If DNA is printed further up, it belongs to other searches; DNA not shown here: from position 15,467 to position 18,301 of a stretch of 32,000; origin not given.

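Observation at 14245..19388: Candidate undescribed modification/defence-like island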

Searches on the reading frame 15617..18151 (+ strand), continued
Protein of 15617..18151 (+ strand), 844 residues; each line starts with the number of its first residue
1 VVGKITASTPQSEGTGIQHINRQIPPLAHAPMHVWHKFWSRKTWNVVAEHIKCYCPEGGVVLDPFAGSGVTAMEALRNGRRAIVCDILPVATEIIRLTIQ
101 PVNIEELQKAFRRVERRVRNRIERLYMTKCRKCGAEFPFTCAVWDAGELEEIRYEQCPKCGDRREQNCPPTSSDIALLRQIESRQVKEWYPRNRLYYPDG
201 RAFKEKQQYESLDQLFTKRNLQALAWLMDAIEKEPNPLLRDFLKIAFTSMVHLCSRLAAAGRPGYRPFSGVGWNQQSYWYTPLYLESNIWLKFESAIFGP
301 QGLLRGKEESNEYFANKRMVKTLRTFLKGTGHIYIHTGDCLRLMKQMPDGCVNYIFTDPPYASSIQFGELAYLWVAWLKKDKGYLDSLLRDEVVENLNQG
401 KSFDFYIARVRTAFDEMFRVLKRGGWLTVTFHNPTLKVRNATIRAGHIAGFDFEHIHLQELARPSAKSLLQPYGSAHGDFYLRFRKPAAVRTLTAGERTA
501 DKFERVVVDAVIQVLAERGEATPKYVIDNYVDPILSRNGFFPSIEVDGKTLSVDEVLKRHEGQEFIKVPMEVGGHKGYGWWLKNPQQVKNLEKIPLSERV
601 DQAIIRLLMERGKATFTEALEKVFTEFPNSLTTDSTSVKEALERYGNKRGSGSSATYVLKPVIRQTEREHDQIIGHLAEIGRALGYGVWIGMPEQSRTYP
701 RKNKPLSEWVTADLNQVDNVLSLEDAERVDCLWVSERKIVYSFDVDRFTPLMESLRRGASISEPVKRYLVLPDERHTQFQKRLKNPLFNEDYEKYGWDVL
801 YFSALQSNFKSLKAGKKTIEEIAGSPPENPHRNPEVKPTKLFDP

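Call 14: find_encoding_contigs(protein=P0003, flank=8000, max_places=2)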
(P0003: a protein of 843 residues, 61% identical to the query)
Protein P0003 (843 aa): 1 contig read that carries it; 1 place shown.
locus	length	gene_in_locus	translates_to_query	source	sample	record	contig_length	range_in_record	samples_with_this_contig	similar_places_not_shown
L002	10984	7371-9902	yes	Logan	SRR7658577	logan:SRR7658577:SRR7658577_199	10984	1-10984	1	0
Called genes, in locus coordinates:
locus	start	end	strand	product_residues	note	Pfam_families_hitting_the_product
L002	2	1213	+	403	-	?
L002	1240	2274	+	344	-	PF01073:3Beta_HSD, PF01370:Epimerase, PF02719:Polysacc_synt_2, PF03435:Sacchrp_dh_NADP (faint), PF04321:RmlD_sub_bind, PF07993:NAD_binding_4, PF13460:NAD_binding_10, PF16363:GDP_Man_Dehyd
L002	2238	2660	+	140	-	PF04977:DivIC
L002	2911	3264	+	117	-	PF04020:Phage_holin_4_2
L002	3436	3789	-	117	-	-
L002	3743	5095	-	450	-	PF00246:Peptidase_M14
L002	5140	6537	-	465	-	PF00246:Peptidase_M14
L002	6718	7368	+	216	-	PF20582:UPF0758_N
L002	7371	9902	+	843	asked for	PF01555:N6_N4_Mtase, PF01170:UPF0020 (faint), PF02086:MethyltransfD12 (faint), PF27126:NmeDI_C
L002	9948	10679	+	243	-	PF20247:DUF6602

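Call 15: find_encoding_contigs(protein=P0006, flank=8000, max_places=3)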
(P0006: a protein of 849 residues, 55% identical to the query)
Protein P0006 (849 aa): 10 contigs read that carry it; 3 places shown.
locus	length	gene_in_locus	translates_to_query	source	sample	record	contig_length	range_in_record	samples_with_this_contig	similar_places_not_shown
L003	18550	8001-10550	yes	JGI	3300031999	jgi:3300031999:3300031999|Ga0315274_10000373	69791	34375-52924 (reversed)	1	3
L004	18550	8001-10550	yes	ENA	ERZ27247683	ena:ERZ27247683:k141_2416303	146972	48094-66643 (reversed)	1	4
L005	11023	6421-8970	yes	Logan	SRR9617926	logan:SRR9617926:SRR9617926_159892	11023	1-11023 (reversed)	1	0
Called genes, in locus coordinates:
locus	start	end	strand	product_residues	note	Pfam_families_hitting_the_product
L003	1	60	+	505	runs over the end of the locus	PF02074:Peptidase_M32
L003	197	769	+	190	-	PF03190:Thioredox_DsbH, PF00085:Thioredoxin, PF13899:Thioredoxin_7, PF13098:Thioredoxin_2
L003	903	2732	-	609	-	PF11028:TMEM260_N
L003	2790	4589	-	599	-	PF11028:TMEM260_N, PF13231:PMT_2 (weak)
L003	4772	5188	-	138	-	PF00436:SSB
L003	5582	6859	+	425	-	PF02310:B12-binding, PF04055:Radical_SAM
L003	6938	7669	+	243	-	PF00590:TP_methylase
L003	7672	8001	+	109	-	PF20582:UPF0758_N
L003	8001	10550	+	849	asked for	PF01555:N6_N4_Mtase, PF02086:MethyltransfD12, PF03602:Cons_hypoth95 (faint), PF27126:NmeDI_C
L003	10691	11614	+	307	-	PF14378:PAP2_3, PF01569:PAP2 (weak)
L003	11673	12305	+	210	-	PF01066:CDP-OH_P_transf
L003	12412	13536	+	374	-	PF01658:Inos-1-P_synth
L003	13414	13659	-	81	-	-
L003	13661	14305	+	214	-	PF13521:AAA_28 (weak), PF02223:Thymidylate_kin, PF13207:AAA_17 (faint)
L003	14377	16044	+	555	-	PF22694:CtpB_N-like, PF00595:PDZ, PF13180:PDZ_2, PF17820:PDZ_6, PF03572:Peptidase_S41, PF28547:CHD_PDZ-protease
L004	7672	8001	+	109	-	PF20582:UPF0758_N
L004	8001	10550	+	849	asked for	PF01555:N6_N4_Mtase, PF02086:MethyltransfD12, PF03602:Cons_hypoth95 (faint), PF27126:NmeDI_C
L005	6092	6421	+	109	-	PF20582:UPF0758_N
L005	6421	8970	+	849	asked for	PF01555:N6_N4_Mtase, PF02086:MethyltransfD12, PF03602:Cons_hypoth95 (faint), PF27126:NmeDI_C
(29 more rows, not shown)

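Call 17: search_solved_structures(query=window:15617-18151:+, max_evalue=1)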
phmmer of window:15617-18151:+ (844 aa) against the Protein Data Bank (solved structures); distinct sequences matched with E-value up to 1: 13.
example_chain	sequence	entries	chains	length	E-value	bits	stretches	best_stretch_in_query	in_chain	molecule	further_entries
1eg2_A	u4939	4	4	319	9.3e-08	33.6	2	45-96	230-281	MODIFICATION METHYLASE RSRI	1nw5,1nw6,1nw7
1nw8_A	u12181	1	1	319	2.4e-07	32.3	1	45-96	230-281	MODIFICATION METHYLASE RSRI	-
9c3u_A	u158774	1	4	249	3.5e-06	28.4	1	41-84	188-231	Methyltransferase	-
8urk_A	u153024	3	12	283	4e-06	28.2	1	41-84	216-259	Methyltransferase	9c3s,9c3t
2zie_A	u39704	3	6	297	6.2e-06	27.6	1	51-94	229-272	Putative modification methylase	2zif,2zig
6pbd_A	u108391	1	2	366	0.00035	21.8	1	335-433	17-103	Modification methylase CcrMI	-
1ws6_A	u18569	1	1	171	0.0083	17.3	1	48-100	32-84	methyltransferase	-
8s9n_A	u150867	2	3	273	0.049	14.7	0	55-81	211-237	DNA cytosine-N4 methyltransferase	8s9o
8s9m_A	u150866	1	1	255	0.079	14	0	55-81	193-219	DNA cytosine-N4 methyltransferase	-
1boo_A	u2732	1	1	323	0.3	12.1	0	330-377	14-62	PROTEIN (N-4 CYTOSINE-SPECIFIC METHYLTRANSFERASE PVU II)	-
8vyd_A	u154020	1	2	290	0.31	12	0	51-97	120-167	SAM-dependent methyltransferase, UPF0020 family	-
1g60_A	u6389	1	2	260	0.74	10.8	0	50-87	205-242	Adenine-specific Methyltransferase MboIIA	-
4zcf_A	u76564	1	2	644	0.91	10.5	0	36-75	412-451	Restriction endonuclease EcoP15I, modification subunit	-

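Call 23: find_related_loci(query=A2, collection=genome_contigs, flank=8000)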
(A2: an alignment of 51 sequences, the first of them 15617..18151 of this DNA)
Query A2 (844 aa) in genome_contigs; peptide patterns used: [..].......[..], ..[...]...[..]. (x = any residue, [..] = any of these).
293 stretches matched a pattern; 191 encode a relative of the query (tblastn E <= 1e-3); the best 80 are kept; 80 distinct loci.
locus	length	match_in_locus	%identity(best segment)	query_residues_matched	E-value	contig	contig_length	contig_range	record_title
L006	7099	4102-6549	53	7-814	0e+0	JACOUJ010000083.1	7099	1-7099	MAG: Candidatus Rokuibacteriota bacterium isolate NC_groundwater_67_Pr7_S-0.65um_64_12 FFV18_Sp65_scaffold_2768, whole g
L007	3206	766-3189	53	7-810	0e+0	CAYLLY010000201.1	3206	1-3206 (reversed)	MAG TPA_asm: uncultured Nitrospirales bacterium isolate binchicken_co21_464 genome assembly, contig: NODE_54137_length_3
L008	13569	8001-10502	51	2-843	0e+0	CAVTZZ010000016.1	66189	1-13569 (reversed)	MAG: uncultured delta proteobacterium isolate MFD04408.bin.2.108 genome assembly, contig: contig_118922, whole genome sh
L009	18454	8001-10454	52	9-822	0e+0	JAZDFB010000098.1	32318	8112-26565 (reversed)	MAG: Planctomycetota bacterium isolate MEGAHIT-group-0.182 k141_17616478, whole genome shotgun sequence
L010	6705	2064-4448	55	17-809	0e+0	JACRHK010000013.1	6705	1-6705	MAG: Nitrospirae bacterium isolate NC_groundwater_1775_Pr3_B-0.1um_63_9 SR-2_scaffold_141_237809, whole genome shotgun s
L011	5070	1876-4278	52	2-809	0e+0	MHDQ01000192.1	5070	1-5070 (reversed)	MAG: Nitrospinae bacterium RIFCSPLOWO2_12_FULL_45_22 rifcsplowo2_12_scaffold_32844, whole genome shotgun sequence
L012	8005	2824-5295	52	15-842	0e+0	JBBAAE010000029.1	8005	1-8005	MAG: Candidatus Paceibacterota bacterium isolate SO_2017_GW3_33 scaffold_4393_c1_OW296A_2017, whole genome shotgun seque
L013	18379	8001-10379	51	17-809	0e+0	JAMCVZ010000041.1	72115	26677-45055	MAG: Nitrospirae bacterium isolate FK_Sedi_B_Bin.71 NODE_794_length_72115_cov_23.9755, whole genome shotgun sequence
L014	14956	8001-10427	51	4-814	0e+0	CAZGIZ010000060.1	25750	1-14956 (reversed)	MAG TPA_asm: uncultured Desulfobacteraceae bacterium isolate binchicken_co81_519 genome assembly, contig: NODE_2386_leng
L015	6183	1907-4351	52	2-809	0e+0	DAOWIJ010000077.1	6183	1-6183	MAG TPA_asm: Candidatus Neomarinimicrobiota bacterium isolate CSMAG_2040 CSMAG_2040_k141_106346_length_6183_cov_13.5197,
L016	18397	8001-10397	51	12-813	0e+0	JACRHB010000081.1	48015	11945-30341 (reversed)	MAG: Nitrospirae bacterium isolate NC_groundwater_1766_Pr3_B-0.1um_47_18 SR-2_scaffold_141_1252327, whole genome shotgun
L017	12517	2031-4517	50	12-842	0e+0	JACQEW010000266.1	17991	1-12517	MAG: Nitrospinota bacterium isolate NC_groundwater_1031_Pr1_S-0.65um_41_11 Montesol18_Sp65_coassembly_scaffold_987424, w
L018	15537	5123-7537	51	7-809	0e+0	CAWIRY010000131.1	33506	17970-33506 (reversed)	MAG: uncultured delta proteobacterium isolate MFD03323.bin.1.124 genome assembly, contig: contig_36055, whole genome sho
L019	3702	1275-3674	51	17-814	0e+0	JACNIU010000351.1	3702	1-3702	MAG: Desulfobacterales bacterium isolate NIOZ-UU19 NIOZ-UU_NODE_34781_length_3702_cov_14.1601, whole genome shotgun sequ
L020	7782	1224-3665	52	10-814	0e+0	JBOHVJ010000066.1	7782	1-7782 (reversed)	MAG: Candidatus Binatia bacterium isolate M3-S_metawrap_bin.153 k127_1402105, whole genome shotgun sequence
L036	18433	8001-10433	50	17-822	0e+0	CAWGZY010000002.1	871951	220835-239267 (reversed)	MAG: uncultured Bacteroidetes bacterium isolate MFD01689.bin.1.50 genome assembly, contig: contig_24585, whole genome sh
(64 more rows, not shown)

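Call 28: search_protein_families(library=pfam, proteins=[L036:6642-7934:+, L036:10535-11938:+, L002:9948-10679:+, L001:2592-3236:+], max_evalue=0.01)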
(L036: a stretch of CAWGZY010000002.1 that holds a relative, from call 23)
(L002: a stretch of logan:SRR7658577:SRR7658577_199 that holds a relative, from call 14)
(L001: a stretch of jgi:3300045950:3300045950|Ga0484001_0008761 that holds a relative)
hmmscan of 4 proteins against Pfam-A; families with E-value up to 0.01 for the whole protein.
L036:6642-7934:+ (430 aa): 4 families
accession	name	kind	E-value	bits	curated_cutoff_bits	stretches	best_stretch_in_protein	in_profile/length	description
PF00113.28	Enolase_C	-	7.8e-130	432.9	21.5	1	142-424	2-291/296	Enolase, C-terminal TIM barrel domain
PF03952.21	Enolase_N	-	2.7e-62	209.2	35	1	6-136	1-131/131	Enolase, N-terminal domain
PF13378.12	MR_MLE_C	-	2.6e-06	27.8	29.4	1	221-389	27-173/219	Enolase C-terminal domain-like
PF07476.17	MAAL_C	-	0.00088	19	27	1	302-390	132-221/249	Methylaspartate ammonia-lyase C-terminus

L036:10535-11938:+ (467 aa): 4 families
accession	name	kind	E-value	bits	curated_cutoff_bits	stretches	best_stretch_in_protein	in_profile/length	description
PF02878.22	PGM_PMM_I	-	2.8e-38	131.2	22.5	1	5-136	2-132/138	Phosphoglucomutase/phosphomannomutase, alpha/beta/alpha domain I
PF02880.22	PGM_PMM_III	-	6.2e-28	97.7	20.7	1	268-380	1-115/115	Phosphoglucomutase/phosphomannomutase, alpha/beta/alpha domain III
PF02879.22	PGM_PMM_II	-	2.9e-18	66.7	29.3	1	169-264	3-103/103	Phosphoglucomutase/phosphomannomutase, alpha/beta/alpha domain II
PF00408.26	PGM_PMM_IV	-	7e-11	42.5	23.1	1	416-461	15-62/68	Phosphoglucomutase/phosphomannomutase, C-terminal domain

L002:9948-10679:+ (243 aa): 1 family
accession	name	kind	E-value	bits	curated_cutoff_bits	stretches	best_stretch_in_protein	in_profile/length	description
PF20247.3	DUF6602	-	1.1e-17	64.3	27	1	23-112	2-89/104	Domain of unknown function (DUF6602)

L001:2592-3236:+ (214 aa): 0 families

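Call 30: search_protein_families(library=phrogs, proteins=[window:15617-18151:+], max_evalue=0.01)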
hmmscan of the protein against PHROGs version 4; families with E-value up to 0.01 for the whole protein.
window:15617-18151:+ (844 aa): 12 families
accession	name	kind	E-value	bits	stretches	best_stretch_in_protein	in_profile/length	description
phrog_67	-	other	1.7e-26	94.6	2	49-110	293-354/743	DNA methyltransferase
phrog_10183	-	other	2.4e-26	93.2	2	58-144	116-202/889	DNA methyltransferase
phrog_18146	-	other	5.4e-20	72.7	2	20-123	32-133/452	DNA methyltransferase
phrog_3008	-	other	9.5e-11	42.4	1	42-128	154-242/244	DNA methyltransferase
phrog_6025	-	other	2.3e-08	34.8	1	333-363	12-42/192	DNA methyltransferase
phrog_498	-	other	1.7e-07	31.1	1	47-262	368-449/633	DNA methyltransferase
phrog_12517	-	unknown function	4.3e-07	30.4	1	50-94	98-142/316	-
phrog_12862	-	unknown function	0.0007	20.5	1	335-362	5-32/149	-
phrog_536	-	transcription regulation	0.00072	20.7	1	105-142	54-93/115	transcriptional regulator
phrog_16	-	DNA, RNA and nucleotide metabolism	0.0014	17.9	0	42-85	852-895/986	DNA helicase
phrog_6952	-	other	0.0017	19.3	0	42-86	118-162/181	DNA methyltransferase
phrog_18293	-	other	0.0085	17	0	50-84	58-92/119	methyltransferase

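Call 32: predict_structure(alignment_id=A2)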
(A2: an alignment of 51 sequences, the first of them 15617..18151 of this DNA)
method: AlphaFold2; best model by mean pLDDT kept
length: 844 residues; sequences in the alignment: 51
mean_pLDDT: 83.1   pTM: 0.69
mean pLDDT of the five models: 83.1, 82.9, 82.8, 82.1, 81.1
residues with pLDDT >= 90: 391; 70-90: 303; 50-70: 108; < 50: 42
segments of 3 or more residues with pLDDT < 50: 1-15, 363-365, 474-476, 631-633, 830-844
pLDDT, mean of each block of 10 residues (from residue 1): 30 58 75 71 83 96 88 95 93 93 97 98 98 97 95 96 95 97 96 93 85 96 98 98 94 89 59 63 93 94 92 96 96 95 97 88 64 93 92 84 88 95 94 73 87 84 59 59 89 64 89 79 81 81 73 89 87 74 72 58 80 82 63 59 81 74 66 93 95 89 91 91 88 94 77 74 89 79 73 85 89 90 69 39 38
secondary structure, 60 per line:
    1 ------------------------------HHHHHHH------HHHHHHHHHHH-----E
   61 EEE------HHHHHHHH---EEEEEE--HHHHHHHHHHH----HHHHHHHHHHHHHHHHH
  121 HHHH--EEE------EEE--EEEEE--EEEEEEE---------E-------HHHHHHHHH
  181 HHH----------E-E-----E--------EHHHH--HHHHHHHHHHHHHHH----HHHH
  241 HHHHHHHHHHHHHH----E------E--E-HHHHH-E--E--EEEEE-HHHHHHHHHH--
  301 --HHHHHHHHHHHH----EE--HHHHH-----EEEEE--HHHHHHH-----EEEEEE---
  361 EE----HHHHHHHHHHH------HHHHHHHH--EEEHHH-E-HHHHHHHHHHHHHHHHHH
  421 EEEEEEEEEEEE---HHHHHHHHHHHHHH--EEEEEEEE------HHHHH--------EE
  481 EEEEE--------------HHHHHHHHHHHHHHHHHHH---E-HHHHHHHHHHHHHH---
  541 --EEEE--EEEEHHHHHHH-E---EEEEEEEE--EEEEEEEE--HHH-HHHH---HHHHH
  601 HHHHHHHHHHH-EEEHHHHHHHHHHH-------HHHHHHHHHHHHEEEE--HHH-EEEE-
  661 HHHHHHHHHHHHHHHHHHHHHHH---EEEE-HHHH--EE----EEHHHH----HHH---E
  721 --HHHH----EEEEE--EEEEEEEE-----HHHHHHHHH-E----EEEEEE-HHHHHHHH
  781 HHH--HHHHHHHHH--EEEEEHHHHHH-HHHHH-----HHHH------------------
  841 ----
elements in order (helices of 4 or more, strands of 3 or more residues): H31-37 H44-54 E60-63 H70-77 E81-86 H89-99 H104-124 E127-129 E136-138 E141-145 E148-154 H172-183 H212-215 H218-232 H237-254 H271-275 E283-287 H289-298 H303-314 H323-327 E333-337 H340-346 E352-357 H367-377 H384-391 E394-396 H403-420 E421-432 H436-449 E452-459 H466-470 E479-485 H500-518 H524-537 E543-546 E549-552 H553-559 E565-572 E575-582 H589-592 H596-611 E613-615 H616-626 H634-645 E646-649 E656-659 H661-683 E687-690 H692-695 H706-709 H723-726 E731-735 E738-745 H751-759 E766-771 H773-783 H786-794 E797-801 H802-807 H809-813 H819-822

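Call 36: fold_search(model_id=the predicted structure, library=pdb)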
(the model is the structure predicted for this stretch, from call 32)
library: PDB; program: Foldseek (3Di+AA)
matches with E <= 10: 1290; with E <= 0.001: 17
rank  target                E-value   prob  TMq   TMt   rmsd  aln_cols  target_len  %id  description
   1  4rtq_A                6.7e-05  1.00  0.20  0.56   8.4       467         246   11  Complex of Escherichia coli DNA Adenine Methyltransferase (DAM) with AdoHcy and a 5-bp non-canonical site (GTTTA ) (released 2015-04-15)
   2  4rtr_A                8.2e-05  1.00  0.21  0.57   8.1       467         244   11  Complex of Escherichia coli DNA Adenine Methyltransferase (DAM) with AdoMet and a 5-bp non-canonical site (GTTTA ) (released 2015-04-15)
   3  2zie_B                1.6e-04  1.00  0.12  0.40  11.4       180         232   15  Crystal Structure of TTHA0409, Putatative DNA Modification Methylase from Thermus thermophilus HB8- Selenomethionine d (released 2008-07-29)
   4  2ore_E                2.4e-04  1.00  0.20  0.55  10.9       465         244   11  Binary Structure of Escherichia coli DNA Adenine Methyltransferase and S-adenosylhomocysteine (released 2007-06-26)
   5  4rtj_A                2.5e-04  1.00  0.21  0.58   7.7       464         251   11  A non-cognate complex of Escherichia coli DNA Adenine Methyltransferase (DAM) with DNA and Sinefungin (released 2015-04-15)
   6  4qtt_D                2.7e-04  1.00  0.11  0.46   8.5       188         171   13  Structure of S. cerevisiae Bud23-Trm112 complex involved in formation of m7G1575 on 18S rRNA (apo-form) (released 2014-12-24)
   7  2zig_B                3.3e-04  1.00  0.12  0.39  12.1       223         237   12  Crystal Structure of TTHA0409, Putative DNA Modification Methylase from Thermus thermophilus HB8 (released 2008-07-29)
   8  2frx_A                3.8e-04  1.00  0.13  0.22  19.0       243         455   15  Crystal structure of YebU, a m5C RNA methyltransferase from E.coli (released 2006-08-29)
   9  2zig_A                4.0e-04  1.00  0.11  0.35  12.3       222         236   15  Crystal Structure of TTHA0409, Putative DNA Modification Methylase from Thermus thermophilus HB8 (released 2008-07-29)
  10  4rtp_A                4.2e-04  1.00  0.21  0.56   7.8       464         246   11  Complex of Escherichia coli DNA Adenine Methyltransferase (DAM) with AdoMet and with DNA Containing Proximal Pap Regul (released 2015-04-15)
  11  4rtk_A                4.9e-04  1.00  0.19  0.54  12.1       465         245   10  Complex of Escherichia coli DNA Adenine Methyltransferase (DAM) with SAH and with DNA Containing Distal Pap Regulon Se (released 2015-04-15)
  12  6g4w_q                5.7e-04  1.00  0.12  0.44   8.1       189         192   14  Cryo-EM structure of a late human pre-40S ribosomal subunit - State A (released 2018-06-06)
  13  2zie_A                6.0e-04  1.00  0.10  0.35  11.4       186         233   17  Crystal Structure of TTHA0409, Putatative DNA Modification Methylase from Thermus thermophilus HB8- Selenomethionine d (released 2008-07-29)
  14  4qtu_D                6.3e-04  1.00  0.11  0.46   8.3       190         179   13  Structure of S. cerevisiae Bud23-Trm112 complex involved in formation of m7G1575 on 18S rRNA (SAM bound form) (released 2014-12-24)
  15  2zif_A                7.8e-04  1.00  0.11  0.37  11.8       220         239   14  Crystal Structure of TTHA0409, Putative DNA Modification Methylase from Thermus thermophilus HB8- Complexed with S-Ade (released 2008-07-29)
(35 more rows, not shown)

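Call 45: find_encoding_contigs(protein=P0001, flank=10000, max_places=2)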
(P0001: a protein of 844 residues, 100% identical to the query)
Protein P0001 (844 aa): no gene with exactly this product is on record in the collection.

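Call 47: list_cluster_members(proteins=[window:15617-18151:+, window:14909-15607:+, window:18208-18744:+, window:19098-19388:+, window:14263-14550:+, window:14547-14747:+, window:13417-14229:+, window:19423-20337:-])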
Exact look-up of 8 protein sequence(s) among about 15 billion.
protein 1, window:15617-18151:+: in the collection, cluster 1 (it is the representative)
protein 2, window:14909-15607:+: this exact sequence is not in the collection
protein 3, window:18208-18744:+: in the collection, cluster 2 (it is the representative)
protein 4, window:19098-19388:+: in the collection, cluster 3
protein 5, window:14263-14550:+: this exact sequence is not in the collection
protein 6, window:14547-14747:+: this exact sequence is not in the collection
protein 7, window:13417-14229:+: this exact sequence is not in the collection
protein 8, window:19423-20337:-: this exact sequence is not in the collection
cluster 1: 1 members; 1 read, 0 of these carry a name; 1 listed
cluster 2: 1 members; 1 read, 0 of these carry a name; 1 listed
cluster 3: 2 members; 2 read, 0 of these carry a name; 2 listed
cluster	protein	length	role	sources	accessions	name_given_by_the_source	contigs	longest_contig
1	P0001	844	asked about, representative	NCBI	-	-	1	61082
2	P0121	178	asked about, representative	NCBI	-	-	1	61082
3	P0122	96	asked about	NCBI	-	-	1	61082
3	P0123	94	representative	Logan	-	-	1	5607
